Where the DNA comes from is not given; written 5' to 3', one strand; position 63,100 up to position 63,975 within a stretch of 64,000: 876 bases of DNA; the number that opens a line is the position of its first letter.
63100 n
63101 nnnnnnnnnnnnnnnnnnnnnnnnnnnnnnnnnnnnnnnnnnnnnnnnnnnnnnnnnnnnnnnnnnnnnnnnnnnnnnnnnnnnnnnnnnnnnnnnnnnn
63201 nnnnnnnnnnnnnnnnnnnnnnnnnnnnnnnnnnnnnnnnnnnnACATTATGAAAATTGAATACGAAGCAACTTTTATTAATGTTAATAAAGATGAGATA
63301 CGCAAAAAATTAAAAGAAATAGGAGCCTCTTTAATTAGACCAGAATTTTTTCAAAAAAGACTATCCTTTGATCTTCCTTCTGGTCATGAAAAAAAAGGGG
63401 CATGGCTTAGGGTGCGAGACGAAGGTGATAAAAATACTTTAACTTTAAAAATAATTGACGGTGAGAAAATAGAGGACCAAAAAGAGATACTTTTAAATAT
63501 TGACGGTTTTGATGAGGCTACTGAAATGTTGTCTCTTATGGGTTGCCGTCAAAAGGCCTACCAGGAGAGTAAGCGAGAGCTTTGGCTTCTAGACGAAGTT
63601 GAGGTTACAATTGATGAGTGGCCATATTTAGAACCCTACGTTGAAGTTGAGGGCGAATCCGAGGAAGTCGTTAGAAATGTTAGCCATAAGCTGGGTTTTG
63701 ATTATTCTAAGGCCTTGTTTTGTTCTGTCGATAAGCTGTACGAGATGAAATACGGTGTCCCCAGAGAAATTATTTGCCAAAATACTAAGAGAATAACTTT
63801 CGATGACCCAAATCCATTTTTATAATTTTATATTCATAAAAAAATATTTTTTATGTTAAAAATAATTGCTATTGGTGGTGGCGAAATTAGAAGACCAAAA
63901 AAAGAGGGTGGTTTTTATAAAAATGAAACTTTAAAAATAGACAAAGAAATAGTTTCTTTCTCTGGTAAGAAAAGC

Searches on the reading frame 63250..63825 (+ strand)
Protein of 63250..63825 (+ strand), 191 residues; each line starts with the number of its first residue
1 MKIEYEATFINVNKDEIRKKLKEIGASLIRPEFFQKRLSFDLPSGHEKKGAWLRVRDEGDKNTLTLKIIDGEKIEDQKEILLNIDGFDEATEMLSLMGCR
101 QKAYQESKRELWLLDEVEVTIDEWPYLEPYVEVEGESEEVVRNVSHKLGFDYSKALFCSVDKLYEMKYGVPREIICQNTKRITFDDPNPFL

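Call 3: search_protein_families(library=pfam, proteins=[window:63250-63825:+], max_evalue=0.01)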
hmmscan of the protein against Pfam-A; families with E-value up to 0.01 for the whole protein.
window:63250-63825:+ (191 aa): 1 family
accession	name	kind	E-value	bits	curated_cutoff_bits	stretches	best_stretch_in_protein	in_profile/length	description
PF01928.26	CYTH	-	4.6e-10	40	23.2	1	21-153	22-165/179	CYTH domain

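Call 4: search_protein_families(library=ncbifam, proteins=[window:63250-63825:+], max_evalue=0.01)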
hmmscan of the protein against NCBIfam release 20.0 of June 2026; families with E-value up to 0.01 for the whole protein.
window:63250-63825:+ (191 aa): 1 family
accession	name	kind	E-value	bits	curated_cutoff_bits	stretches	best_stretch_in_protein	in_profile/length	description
TIGR00318.1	cyaB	equivalog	5.3e-12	45.9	57.95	1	3-138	4-138/174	class IV adenylate cyclase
